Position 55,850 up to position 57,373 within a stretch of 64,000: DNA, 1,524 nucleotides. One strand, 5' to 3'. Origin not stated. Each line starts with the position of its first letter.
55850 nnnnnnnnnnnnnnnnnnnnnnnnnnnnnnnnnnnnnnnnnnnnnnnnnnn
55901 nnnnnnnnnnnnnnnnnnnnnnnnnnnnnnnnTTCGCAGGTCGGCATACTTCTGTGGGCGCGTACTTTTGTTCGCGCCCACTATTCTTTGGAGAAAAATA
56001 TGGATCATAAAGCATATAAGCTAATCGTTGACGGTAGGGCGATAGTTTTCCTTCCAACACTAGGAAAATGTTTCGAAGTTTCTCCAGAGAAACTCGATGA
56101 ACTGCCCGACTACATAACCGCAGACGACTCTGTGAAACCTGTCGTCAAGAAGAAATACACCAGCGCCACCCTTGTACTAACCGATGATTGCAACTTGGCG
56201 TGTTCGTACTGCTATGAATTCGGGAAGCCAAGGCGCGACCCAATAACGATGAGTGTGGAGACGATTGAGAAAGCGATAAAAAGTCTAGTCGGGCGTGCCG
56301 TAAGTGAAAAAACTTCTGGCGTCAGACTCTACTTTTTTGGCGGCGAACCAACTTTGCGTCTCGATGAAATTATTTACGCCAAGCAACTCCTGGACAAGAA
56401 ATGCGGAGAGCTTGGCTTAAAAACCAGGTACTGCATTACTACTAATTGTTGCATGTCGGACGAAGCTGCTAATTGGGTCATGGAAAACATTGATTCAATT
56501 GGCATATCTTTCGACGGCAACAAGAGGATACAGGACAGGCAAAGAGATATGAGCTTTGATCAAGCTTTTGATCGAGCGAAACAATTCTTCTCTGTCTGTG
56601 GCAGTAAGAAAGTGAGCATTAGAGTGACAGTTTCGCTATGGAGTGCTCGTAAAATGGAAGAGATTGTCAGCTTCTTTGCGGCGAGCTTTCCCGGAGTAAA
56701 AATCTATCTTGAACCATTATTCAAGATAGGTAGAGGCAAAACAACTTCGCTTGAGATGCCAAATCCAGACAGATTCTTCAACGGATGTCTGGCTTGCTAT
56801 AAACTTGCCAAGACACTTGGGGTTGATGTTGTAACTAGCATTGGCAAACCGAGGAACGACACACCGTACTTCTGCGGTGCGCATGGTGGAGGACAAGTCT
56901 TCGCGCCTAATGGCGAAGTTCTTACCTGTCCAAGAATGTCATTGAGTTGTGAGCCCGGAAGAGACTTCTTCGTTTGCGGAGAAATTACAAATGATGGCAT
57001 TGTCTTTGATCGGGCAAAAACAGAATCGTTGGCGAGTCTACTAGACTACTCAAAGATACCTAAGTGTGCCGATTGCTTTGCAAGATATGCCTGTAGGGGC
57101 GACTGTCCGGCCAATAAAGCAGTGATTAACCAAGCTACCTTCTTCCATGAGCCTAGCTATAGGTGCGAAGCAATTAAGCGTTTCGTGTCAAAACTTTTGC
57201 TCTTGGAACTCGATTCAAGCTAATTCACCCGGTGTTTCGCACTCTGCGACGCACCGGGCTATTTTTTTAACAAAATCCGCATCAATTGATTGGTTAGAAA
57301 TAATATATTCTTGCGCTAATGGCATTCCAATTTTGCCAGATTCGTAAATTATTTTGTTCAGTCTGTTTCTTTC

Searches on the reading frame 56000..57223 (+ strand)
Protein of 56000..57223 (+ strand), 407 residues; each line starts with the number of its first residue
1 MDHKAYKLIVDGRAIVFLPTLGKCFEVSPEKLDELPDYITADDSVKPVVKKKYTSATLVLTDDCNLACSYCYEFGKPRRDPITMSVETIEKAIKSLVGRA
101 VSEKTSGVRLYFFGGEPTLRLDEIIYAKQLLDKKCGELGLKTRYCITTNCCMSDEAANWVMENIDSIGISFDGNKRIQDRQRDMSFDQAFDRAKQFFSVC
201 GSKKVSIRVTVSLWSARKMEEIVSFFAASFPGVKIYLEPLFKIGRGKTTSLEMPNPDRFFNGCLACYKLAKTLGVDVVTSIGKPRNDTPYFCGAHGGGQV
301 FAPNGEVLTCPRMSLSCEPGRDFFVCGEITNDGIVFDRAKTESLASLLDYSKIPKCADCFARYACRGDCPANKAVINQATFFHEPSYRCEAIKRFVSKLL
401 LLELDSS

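Call 3: search_protein_families(library=ncbifam, proteins=[window:56000-57220:+], max_evalue=0.01)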
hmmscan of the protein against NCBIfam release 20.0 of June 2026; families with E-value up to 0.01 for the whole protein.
window:56000-57220:+ (407 aa): 61 families (the best 25 are shown)
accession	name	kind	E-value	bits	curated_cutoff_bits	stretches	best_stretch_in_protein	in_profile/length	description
NF047865.1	rSAM_PapB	equivalog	2.9e-30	105.6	340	1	54-378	3-325/330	PapB family radical SAM/SPASM ranthipeptide maturase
TIGR03974.1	rSAM_six_Cys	equivalog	5.2e-25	88.2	425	2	53-230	96-278/451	thioether cross-link-forming SCIFF peptide maturase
TIGR04064.1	rSAM_nif11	equivalog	3.8e-24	85.2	518.7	2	51-184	75-207/459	nif11-like peptide radical SAM maturase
TIGR03978.1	rSAM_paired_1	equivalog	3.1e-23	82.3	370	1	58-249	87-279/466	His-Xaa-Ser system radical SAM maturase HxsB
TIGR03906.1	quino_hemo_SAM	equivalog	3.4e-23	82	453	1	44-212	85-257/467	quinohemoprotein amine dehydrogenase maturation protein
NF040492.1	not_ScfB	exception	1.3e-21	77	855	2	57-240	98-285/450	ScfB-related radical SAM/SPASM orphan maturase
TIGR03942.1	sulfatase_rSAM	equivalog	3.3e-19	69.2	349.45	2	62-224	9-174/363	anaerobic sulfatase maturase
TIGR04280.1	geopep_mat_rSAM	hypoth_equivalog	7.6e-19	68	400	1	51-184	81-213/428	geopeptide radical SAM maturase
TIGR04068.1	rSAM_ocin_clost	equivalog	1.6e-18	66.9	500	1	42-185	72-215/462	Cys-rich peptide radical SAM maturase CcpM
NF038107.1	rSAM_NF038107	equivalog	3.1e-18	65.8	600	1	49-227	80-264/444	Cys-every-fifth radical SAM/SPASM peptide maturase CefB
NF038170.1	lachnocin_rSAM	equivalog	1.7e-17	63.4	550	1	39-195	61-218/440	lachnocin radical SAM maturase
NF041298.1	rSAM_mat_DynA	equivalog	2.1e-17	63.2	450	1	61-230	8-178/356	dynobactin maturation radical SAM/SPASM protein DynA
TIGR04083.1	rSAM_pep_methan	hypoth_equivalog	9.4e-17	60.9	300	1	59-396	5-336/376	TIGR04083 family peptide-modifying radical SAM enzyme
TIGR04115.1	rSAM_Cxxx_rpt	equivalog_domain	3.2e-16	59.8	350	1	55-216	3-173/359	radical SAM peptide maturase, CXXX-repeat target family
TIGR04163.1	rSAM_cobopep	equivalog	1.6e-15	56.8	375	1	55-228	65-237/428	peptide-modifying radical SAM enzyme CbpB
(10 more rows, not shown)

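Call 4: search_protein_families(library=pfam, proteins=[window:56000-57220:+], max_evalue=0.01)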
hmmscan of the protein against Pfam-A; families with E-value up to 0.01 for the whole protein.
window:56000-57220:+ (407 aa): 2 families
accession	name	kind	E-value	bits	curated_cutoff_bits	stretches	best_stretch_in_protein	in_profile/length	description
PF04055.27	Radical_SAM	-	8.3e-13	49.3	29.5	1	59-196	2-136/166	Radical SAM superfamily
PF13353.11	Fer4_12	-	0.002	18.9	22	1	59-176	10-118/137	4Fe-4S single cluster domain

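Call 10: find_encoding_contigs(protein=window:56000-57223:+, flank=10000, max_places=10)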
Protein window:56000-57223:+ (407 aa): no gene with exactly this product is on record in the collection.

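Call 12: find_related_loci(query=window:56000-57220:+, collection=genome_contigs, flank=6000)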
Query window:56000-57220:+ (407 aa) in genome_contigs; peptide patterns used: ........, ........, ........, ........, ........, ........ (x = any residue, [..] = any of these).
25 stretches matched a pattern, but none encodes a relative of the query by tblastn (E <= 1e-3).

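Call 13: find_homologous_proteins(query=window:56000-57220:+, max_evalue=0.00001)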
Query window:56000-57220:+ (407 aa): 16 proteins with E <= 0.00001 among 4442 candidates.
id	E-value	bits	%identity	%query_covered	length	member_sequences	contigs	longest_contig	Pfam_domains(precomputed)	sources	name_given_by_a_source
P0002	1.4e-278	941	100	100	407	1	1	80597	PF04055.28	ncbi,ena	-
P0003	2.9e-85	305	40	99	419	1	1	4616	PF04055.28,PF13353.12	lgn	-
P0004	4.8e-82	294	37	100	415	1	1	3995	PF04055.28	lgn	-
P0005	3.7e-81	291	40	100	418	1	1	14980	PF04055.28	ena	-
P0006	1.8e-63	233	35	99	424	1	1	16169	PF04055.28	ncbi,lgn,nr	ncbi:MAG: SPASM domain-containing protein [bacterium]|nr:SPASM domain-containing protein [bacterium]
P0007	3.0e-63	232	35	100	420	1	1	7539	PF04055.28,PF13353.12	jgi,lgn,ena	-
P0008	8.6e-31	125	28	89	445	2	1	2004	PF04055.28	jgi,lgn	-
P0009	2.7e-15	74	28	85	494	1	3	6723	PF04055.28,PF13353.12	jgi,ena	-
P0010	6.8e-12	63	26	86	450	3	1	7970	PF13186.12,PF04055.28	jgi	jgi:uncharacterized protein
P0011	1.7e-11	62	25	96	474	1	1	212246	PF04055.28,PF13353.12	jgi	jgi:uncharacterized protein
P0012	3.4e-11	61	32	40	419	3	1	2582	PF04055.28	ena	-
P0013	1.2e-10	59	35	33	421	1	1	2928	PF04055.28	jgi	jgi:uncharacterized protein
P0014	1.9e-10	58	23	88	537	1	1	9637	PF04055.28,PF13353.12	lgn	-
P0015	1.9e-10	58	22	86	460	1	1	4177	PF04055.28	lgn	-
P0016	1.1e-9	56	28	33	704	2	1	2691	PF04055.28,PF13353.12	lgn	-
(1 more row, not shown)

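Call 14: find_encoding_contigs(protein=P0003, flank=5000, max_places=3)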
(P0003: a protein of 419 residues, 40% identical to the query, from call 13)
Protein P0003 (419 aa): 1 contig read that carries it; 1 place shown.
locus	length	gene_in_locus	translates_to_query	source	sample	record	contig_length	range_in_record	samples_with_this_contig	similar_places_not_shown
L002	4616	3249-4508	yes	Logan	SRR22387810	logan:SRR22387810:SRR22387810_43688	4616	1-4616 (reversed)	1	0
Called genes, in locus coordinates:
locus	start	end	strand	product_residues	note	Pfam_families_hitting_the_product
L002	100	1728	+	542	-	PF00890:FAD_binding_2 (faint), PF01266:DAO (faint), PF12831:FAD_oxidored (faint), PF01593:Amino_oxidase, PF13450:NAD_binding_8 (weak)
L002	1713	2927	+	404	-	PF00970:FAD_binding_6, PF00175:NAD_binding_1, PF00111:Fer2 (weak)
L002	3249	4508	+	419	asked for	PF04055:Radical_SAM, PF13353:Fer4_12 (weak)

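Call 15: find_encoding_contigs(protein=P0004, flank=5000, max_places=3)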
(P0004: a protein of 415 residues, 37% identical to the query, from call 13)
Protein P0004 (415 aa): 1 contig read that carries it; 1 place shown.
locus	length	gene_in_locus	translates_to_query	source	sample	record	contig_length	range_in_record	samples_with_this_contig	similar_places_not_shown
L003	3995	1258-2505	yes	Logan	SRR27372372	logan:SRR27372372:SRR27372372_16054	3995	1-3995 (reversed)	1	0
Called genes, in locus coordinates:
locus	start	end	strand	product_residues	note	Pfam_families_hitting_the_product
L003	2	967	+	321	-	?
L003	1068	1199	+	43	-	-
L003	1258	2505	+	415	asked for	PF04055:Radical_SAM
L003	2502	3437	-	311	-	-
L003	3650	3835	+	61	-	-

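Call 16: find_encoding_contigs(protein=P0005, flank=8000, max_places=3)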
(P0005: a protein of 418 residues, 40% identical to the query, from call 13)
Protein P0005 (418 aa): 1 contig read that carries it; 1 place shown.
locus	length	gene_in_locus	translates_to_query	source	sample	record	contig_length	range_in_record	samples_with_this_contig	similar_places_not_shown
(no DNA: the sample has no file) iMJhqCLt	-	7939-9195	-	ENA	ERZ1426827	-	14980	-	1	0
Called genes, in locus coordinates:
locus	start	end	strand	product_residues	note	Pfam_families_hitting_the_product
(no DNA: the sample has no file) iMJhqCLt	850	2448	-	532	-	PF00512:HisKA, PF02518:HATPase_c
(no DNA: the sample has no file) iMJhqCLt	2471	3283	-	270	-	PF00106:adh_short, PF01370:Epimerase (weak), PF02719:Polysacc_synt_2 (faint), PF08659:KR, PF16363:GDP_Man_Dehyd (faint), PF23441:SDR, PF13561:adh_short_C2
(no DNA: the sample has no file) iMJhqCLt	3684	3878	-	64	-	-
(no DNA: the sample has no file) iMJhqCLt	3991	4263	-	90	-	-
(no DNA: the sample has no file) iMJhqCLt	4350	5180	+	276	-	PF01156:IU_nuc_hydro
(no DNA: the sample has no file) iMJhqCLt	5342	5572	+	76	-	-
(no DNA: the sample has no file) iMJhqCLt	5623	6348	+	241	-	PF13091:PLDc_2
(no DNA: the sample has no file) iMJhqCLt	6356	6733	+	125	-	-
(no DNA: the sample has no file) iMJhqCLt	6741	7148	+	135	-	PF00293:NUDIX, PF14815:NUDIX_4 (weak)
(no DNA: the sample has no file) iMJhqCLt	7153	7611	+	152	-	PF18931:DUF5680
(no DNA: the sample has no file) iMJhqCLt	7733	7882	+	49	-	-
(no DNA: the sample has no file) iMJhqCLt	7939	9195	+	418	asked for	PF04055:Radical_SAM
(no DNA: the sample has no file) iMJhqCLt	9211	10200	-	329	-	-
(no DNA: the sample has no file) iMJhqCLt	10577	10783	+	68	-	-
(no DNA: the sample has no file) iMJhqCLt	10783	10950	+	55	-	-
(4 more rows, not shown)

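Call 17: find_encoding_contigs(protein=P0006, flank=8000, max_places=3)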
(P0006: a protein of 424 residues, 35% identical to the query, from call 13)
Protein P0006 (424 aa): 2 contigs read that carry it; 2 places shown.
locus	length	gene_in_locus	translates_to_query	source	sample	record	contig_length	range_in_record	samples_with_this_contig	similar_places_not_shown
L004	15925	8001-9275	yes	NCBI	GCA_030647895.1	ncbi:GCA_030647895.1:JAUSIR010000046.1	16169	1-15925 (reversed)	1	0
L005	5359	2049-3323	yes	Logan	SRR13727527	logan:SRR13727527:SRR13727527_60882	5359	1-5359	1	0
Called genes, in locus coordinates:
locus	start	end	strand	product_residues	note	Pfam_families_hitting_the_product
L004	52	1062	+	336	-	PF02786:CPSase_L_D2 (faint), PF07478:Dala_Dala_lig_C, PF02655:ATP-grasp_3 (faint), PF08443:RimK (weak)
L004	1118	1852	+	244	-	-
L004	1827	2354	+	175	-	PF00186:DHFR_1, PF01872:RibD_C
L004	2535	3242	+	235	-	PF01996:F420_ligase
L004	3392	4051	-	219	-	PF04230:PS_pyruv_trans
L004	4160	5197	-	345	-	PF01170:UPF0020, PF05175:MTS (weak), PF13847:Methyltransf_31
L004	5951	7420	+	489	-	PF00932:LTD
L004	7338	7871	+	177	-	PF00932:LTD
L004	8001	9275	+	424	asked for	PF04055:Radical_SAM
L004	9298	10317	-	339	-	-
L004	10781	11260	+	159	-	PF02643:DUF192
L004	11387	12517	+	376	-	PF00044:Gp_dh_N, PF02800:Gp_dh_C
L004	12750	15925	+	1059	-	PF01471:PG_binding_1, PF10648:Gmad2, PF10342:Kre9_KNH (faint), PF18911:PKD_4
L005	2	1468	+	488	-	?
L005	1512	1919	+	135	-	PF00932:LTD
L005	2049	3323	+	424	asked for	PF04055:Radical_SAM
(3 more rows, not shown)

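Call 18: find_encoding_contigs(protein=P0007, flank=8000, max_places=3)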
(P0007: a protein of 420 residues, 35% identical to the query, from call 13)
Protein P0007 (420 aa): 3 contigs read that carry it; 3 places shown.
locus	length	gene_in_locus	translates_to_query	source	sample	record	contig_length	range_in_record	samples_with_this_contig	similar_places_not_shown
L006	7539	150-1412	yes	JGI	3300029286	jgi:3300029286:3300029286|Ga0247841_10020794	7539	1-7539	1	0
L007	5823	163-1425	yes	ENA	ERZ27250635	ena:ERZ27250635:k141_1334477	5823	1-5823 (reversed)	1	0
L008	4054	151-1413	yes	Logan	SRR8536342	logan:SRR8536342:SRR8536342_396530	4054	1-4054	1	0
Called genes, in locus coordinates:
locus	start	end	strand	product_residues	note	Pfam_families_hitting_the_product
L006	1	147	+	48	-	?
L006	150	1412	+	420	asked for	PF04055:Radical_SAM, PF13353:Fer4_12 (weak)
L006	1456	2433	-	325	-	-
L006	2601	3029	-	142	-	PF13302:Acetyltransf_3, PF00583:Acetyltransf_1, PF13508:Acetyltransf_7 (weak), PF08445:FR47 (weak)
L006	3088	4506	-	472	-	PF04055:Radical_SAM, PF13186:SPASM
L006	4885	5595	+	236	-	-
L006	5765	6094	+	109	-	-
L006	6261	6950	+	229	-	PF02592:Vut_1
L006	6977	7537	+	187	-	?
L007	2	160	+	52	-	?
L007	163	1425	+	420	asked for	PF04055:Radical_SAM, PF13353:Fer4_12 (weak)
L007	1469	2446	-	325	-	-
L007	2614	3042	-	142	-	PF13302:Acetyltransf_3, PF00583:Acetyltransf_1, PF13508:Acetyltransf_7 (weak), PF08445:FR47 (weak)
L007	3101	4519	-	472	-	PF04055:Radical_SAM, PF13186:SPASM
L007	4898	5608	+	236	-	-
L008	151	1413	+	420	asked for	PF04055:Radical_SAM, PF13353:Fer4_12 (weak)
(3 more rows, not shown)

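Call 28: find_related_loci(query=A1, collection=genome_contigs, flank=4000)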
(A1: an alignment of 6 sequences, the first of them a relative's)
Query A1 (407 aa) in genome_contigs; peptide patterns used: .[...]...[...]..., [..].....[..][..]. (x = any residue, [..] = any of these).
12 stretches matched a pattern; 2 encode a relative of the query (tblastn E <= 1e-3); 2 distinct loci.
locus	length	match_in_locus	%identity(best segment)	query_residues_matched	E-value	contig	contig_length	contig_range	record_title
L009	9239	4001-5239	36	4-406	1e-71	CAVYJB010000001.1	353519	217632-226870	MAG: uncultured bacterium isolate MFD01476.bin.1.98 genome assembly, contig: contig_23397, whole genome shotgun sequence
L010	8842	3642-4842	35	11-405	5e-51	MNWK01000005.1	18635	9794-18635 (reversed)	MAG: Parcubacteria group bacterium CG1_02_44_31 cg1_0.2_scaffold_5391_c, whole genome shotgun sequence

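Call 29: find_related_loci(query=A1, collection=metagenome_contigs, flank=4000)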
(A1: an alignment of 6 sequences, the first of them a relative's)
Query A1 (407 aa) in metagenome_contigs; peptide patterns used: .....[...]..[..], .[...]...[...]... (x = any residue, [..] = any of these).
600 stretches matched a pattern (row limit reached: there are more); 355 encode a relative of the query (tblastn E <= 1e-3); the best 80 are kept; 80 distinct loci.
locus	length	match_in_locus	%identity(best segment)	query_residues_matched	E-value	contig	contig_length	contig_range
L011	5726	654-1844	35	4-402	9e-71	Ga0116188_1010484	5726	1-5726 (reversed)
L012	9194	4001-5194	38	14-405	2e-69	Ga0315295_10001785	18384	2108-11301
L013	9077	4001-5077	24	58-407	2e-30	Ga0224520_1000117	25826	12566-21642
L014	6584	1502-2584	27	26-400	3e-30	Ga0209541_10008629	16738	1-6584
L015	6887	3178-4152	29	52-371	8e-29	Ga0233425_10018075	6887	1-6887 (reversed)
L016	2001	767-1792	27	55-401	6e-28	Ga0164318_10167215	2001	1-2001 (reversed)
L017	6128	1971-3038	28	54-407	1e-26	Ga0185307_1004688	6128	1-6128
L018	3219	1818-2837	28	64-401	3e-25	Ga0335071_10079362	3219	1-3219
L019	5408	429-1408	29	55-373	7e-29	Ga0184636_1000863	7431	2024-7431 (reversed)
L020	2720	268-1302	26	52-405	1e-24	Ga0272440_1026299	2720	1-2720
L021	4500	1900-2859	27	46-369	4e-24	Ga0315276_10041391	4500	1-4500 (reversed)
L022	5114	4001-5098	27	35-400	2e-23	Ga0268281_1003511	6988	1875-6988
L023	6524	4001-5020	24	54-401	2e-23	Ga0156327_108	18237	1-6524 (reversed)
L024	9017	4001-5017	28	57-402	5e-23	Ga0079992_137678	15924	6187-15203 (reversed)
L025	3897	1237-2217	26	47-369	1e-22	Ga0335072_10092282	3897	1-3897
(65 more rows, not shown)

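Call 32: list_cluster_members(proteins=[P0002, P0001, P0006, P0005])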
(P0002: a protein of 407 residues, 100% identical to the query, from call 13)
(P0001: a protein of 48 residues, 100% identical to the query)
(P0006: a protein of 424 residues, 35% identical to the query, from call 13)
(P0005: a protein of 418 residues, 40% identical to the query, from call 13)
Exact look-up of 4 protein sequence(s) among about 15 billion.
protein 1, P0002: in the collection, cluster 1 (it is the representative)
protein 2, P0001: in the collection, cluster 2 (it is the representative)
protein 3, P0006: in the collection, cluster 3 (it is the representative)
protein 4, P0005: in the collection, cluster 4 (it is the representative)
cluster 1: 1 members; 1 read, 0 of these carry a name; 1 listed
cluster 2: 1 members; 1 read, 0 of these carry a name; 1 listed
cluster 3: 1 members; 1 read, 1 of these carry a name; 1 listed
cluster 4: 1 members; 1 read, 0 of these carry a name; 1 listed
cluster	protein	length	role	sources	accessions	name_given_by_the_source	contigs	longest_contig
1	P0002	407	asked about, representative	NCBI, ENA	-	-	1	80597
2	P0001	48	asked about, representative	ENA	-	-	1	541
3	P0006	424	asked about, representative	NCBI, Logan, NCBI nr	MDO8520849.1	MAG: SPASM domain-containing protein [bacterium] | SPASM domain-containing protein [bacterium]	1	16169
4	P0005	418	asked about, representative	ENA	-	-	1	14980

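Call 50: search_solved_structures(query=A1, max_evalue=0.001, show_alignments=1)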
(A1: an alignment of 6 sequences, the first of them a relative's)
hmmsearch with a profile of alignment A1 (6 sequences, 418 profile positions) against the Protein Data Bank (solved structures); distinct sequences matched with E-value up to 0.001: 10.
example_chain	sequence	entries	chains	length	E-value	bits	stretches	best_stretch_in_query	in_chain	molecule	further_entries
5wgg_A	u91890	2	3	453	9.6e-35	123.2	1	40-189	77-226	Radical SAM domain protein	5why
4k37_A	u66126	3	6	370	2.5e-26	95.5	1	68-407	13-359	Anaerobic sulfatase-maturating enzyme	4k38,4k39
4k36_A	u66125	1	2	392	3.3e-26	95.1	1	68-408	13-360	Anaerobic sulfatase-maturating enzyme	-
8vpo_A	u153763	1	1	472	3.5e-14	55.5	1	54-240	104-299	Radical SAM core domain-containing protein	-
9gm3_A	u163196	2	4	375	1.3e-13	53.6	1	66-189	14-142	ChlB radical SAM domain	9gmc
6efn_A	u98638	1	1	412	2.9e-08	36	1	54-234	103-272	Sporulation killing factor maturation protein SkfB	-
8wm2_A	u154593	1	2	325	0.00018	23.5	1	27-177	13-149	Fe-S radical SAM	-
1tv7_A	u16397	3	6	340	0.00043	22.3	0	63-181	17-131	Molybdenum cofactor biosynthesis protein A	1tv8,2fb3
2fb2_A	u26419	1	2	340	0.00047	22.1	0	63-181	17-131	Molybdenum cofactor biosynthesis protein A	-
9dfn_A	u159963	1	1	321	0.00093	21.2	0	59-186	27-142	Radical SAM core domain-containing protein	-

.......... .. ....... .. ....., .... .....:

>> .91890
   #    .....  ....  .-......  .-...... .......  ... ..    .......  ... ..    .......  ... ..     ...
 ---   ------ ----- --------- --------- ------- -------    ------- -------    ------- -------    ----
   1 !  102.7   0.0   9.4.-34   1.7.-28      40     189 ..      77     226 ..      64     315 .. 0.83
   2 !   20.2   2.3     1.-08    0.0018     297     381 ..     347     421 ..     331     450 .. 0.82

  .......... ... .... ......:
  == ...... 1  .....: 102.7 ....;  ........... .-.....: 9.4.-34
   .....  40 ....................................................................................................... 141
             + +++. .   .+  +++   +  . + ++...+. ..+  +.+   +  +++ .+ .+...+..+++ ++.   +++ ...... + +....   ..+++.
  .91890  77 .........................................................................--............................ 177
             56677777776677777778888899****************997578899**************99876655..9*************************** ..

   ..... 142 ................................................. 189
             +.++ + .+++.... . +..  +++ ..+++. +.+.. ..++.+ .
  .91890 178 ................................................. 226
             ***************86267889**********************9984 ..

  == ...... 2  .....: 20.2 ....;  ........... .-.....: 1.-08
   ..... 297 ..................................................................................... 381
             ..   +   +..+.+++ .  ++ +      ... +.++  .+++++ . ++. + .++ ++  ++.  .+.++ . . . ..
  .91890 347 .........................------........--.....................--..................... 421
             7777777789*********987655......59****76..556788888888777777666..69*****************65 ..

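Call 87: predict_structure(alignment_id=A6)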
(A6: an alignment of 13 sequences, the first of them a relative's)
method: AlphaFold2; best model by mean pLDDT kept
length: 407 residues; sequences in the alignment: 13
mean_pLDDT: 88.4   pTM: 0.87
mean pLDDT of the five models: 88.4, 87.8, 86.3, 86.1, 84.9
residues with pLDDT >= 90: 249; 70-90: 121; 50-70: 33; < 50: 4
segments of 3 or more residues with pLDDT < 50: none
pLDDT, mean of each block of 10 residues (from residue 1): 90 91 91 92 58 89 85 63 96 96 93 94 98 98 96 97 97 94 92 98 96 95 98 94 66 92 95 92 67 66 93 84 92 91 80 85 80 85 86 92 87
secondary structure, 60 per line:
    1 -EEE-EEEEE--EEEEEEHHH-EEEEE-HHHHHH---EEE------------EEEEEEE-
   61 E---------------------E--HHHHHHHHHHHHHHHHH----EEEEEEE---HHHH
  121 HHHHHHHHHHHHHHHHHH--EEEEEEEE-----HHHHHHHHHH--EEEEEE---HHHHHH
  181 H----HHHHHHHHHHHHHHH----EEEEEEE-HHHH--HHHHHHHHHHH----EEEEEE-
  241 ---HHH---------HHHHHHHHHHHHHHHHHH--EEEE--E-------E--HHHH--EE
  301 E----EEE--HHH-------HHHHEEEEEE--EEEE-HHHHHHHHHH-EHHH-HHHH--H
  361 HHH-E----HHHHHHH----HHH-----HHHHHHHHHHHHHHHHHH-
elements in order: E2-4 E6-10 E13-18 E23-27 H29-34 E38-40 E53-59 H86-102 E107-113 H117-138 E141-148 H154-163 E166-171 H175-181 H186-200 E205-211 H213-216 H219-229 E234-239 H256-273 E276-279 H293-296 E299-301 E306-308 H321-324 E325-330 E333-336 H338-347 H354-357 H360-363 H370-376 H389-406
